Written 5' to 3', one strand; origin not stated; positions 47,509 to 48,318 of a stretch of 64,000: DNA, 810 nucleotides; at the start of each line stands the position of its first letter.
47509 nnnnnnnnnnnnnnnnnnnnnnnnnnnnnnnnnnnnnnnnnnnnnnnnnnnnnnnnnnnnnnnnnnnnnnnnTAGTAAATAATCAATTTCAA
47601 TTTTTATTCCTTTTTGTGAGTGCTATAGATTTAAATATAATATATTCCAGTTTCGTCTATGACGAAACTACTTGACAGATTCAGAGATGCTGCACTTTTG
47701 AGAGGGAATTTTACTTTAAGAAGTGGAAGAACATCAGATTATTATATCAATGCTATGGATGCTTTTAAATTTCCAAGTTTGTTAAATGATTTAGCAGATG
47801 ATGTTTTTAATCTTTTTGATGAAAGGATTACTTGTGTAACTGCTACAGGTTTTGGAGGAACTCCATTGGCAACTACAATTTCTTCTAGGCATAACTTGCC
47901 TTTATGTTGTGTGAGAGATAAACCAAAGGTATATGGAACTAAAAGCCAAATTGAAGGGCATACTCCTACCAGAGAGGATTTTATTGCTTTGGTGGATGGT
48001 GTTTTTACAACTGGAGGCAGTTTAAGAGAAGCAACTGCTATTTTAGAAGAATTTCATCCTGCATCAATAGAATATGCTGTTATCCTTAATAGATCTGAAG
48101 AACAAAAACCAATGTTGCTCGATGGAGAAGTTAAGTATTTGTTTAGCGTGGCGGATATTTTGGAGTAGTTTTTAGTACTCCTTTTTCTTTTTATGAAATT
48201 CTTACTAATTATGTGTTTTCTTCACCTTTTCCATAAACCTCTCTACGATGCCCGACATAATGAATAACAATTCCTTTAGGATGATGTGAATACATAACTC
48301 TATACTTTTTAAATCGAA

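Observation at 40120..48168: Nucleotide-conversion island: nuclease, two deaminase fusions, NrdR, class II RNR and a PRTase in one same-strand block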

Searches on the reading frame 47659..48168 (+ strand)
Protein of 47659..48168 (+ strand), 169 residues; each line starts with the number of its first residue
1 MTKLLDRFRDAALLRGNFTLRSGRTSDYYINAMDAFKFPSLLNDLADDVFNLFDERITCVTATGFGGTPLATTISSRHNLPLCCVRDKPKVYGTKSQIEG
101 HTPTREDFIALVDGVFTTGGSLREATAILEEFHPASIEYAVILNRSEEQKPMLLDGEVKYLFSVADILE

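Call 3: search_protein_families(library=pfam, proteins=[window:47659-48168:+], max_evalue=0.01)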
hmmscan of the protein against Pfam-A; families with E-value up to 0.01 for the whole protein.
window:47659-48168:+ (169 aa): 1 family
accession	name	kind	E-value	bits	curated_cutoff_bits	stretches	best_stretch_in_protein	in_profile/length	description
PF00156.33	Pribosyltran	-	1.5e-06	28.1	26.3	1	44-151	17-132/158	Phosphoribosyl transferase domain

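Call 4: search_protein_families(library=padloc, proteins=[window:47659-48168:+], max_evalue=0.01)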
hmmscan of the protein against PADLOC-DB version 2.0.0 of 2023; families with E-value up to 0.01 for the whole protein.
window:47659-48168:+ (169 aa): 0 families

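Call 5: search_protein_families(library=ncbifam, proteins=[window:47659-48168:+], max_evalue=0.01)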
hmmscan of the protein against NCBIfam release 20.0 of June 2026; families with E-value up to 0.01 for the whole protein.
window:47659-48168:+ (169 aa): 12 families
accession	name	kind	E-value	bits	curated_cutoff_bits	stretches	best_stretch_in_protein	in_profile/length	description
TIGR00336.1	pyrE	equivalog_domain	2.3e-25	89.4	106.8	1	12-148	8-150/173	orotate phosphoribosyltransferase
TIGR01367.1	pyrE_Therm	equivalog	1.3e-11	44.4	150.25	1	4-151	2-150/187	orotate phosphoribosyltransferase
NF001729.0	PRK00455.1-3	equivalog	2.8e-11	43.2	245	1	17-124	33-144/231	orotate phosphoribosyltransferase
NF004034.0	PRK05500.1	equivalog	8.6e-11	41.1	656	1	6-148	293-435/478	bifunctional orotidine-5'-phosphate decarboxylase/orotate phosphoribosyltransferase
NF010382.0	PRK13809.1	equivalog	2.2e-10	40.3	208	1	9-159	19-171/210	orotate phosphoribosyltransferase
NF040646.1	HPT_Archaea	equivalog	4.1e-07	29.8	200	1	39-152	36-160/184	hypoxanthine/guanine phosphoribosyltransferase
NF002635.0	PRK02304.1-4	subfamily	9.3e-06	25.3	146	1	39-151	36-160/188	adenine phosphoribosyltransferase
NF005592.0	PRK07322.1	subfamily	1.1e-05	24.9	143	0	41-95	37-91/180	adenine phosphoribosyltransferase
NF002620.0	PRK02277.1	subfamily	9.1e-05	22.2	115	1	46-148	73-183/201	orotate phosphoribosyltransferase-like protein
TIGR01743.1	purR_Bsub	equivalog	0.00029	19.9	258.7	0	29-91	100-163/268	pur operon repressor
NF002636.0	PRK02304.1-5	equivalog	0.0013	18.2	125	0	75-144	73-155/176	adenine phosphoribosyltransferase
NF003545.0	PRK05205.1-1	equivalog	0.0071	15.8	140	0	107-152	90-136/171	bifunctional pyr operon transcriptional regulator/uracil phosphoribosyltransferase PyrR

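Call 34: search_solved_structures(query=window:47659-48168:+, max_evalue=0.001, show_alignments=1)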
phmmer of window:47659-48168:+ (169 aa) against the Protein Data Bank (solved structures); distinct sequences matched with E-value up to 0.001: 16.
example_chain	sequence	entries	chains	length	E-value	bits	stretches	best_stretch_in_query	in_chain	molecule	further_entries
3qw4_B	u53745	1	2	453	4.8e-13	52.7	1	14-144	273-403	UMP synthase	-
2wns_A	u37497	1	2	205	6.3e-13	52.3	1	12-153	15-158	OROTATE PHOSPHORIBOSYLTRANSFERASE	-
2yzk_A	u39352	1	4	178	3.3e-12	50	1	10-149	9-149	Orotate phosphoribosyltransferase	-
3dez_A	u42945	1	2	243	1.2e-09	41.7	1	18-130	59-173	Orotate phosphoribosyltransferase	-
3m3h_A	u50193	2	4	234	1.1e-08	38.5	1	17-129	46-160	Orotate phosphoribosyltransferase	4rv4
2aee_A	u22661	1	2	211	9.8e-08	35.5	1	16-128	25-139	Orotate phosphoribosyltransferase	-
1lh0_A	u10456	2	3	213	4.7e-07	33.3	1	12-148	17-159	OMP synthase | OROTATE PHOSPHORIBOSYLTRANSFERASE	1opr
2p1z_A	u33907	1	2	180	8.3e-07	32.5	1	4-161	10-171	Phosphoribosyltransferase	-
1sto_A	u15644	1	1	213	8.9e-07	32.4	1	12-148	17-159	OROTATE PHOSPHORIBOSYLTRANSFERASE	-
5hkf_A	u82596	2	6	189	1.7e-06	31.5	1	4-146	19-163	Orotate phosphoribosyltransferase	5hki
1oro_A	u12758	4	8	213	1.7e-06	31.5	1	13-147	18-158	OROTATE PHOSPHORIBOSYLTRANSFERASE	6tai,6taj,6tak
5hkl_A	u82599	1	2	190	1.7e-06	31.5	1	4-146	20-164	Orotate phosphoribosyltransferase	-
4ohc_A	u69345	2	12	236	3.8e-06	30.3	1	18-117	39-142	Orotate phosphoribosyltransferase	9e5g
4paw_A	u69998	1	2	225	6.2e-06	29.6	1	11-146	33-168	Orotate phosphoribosyltransferase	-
3n2l_A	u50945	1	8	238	1e-05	28.9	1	12-151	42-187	Orotate phosphoribosyltransferase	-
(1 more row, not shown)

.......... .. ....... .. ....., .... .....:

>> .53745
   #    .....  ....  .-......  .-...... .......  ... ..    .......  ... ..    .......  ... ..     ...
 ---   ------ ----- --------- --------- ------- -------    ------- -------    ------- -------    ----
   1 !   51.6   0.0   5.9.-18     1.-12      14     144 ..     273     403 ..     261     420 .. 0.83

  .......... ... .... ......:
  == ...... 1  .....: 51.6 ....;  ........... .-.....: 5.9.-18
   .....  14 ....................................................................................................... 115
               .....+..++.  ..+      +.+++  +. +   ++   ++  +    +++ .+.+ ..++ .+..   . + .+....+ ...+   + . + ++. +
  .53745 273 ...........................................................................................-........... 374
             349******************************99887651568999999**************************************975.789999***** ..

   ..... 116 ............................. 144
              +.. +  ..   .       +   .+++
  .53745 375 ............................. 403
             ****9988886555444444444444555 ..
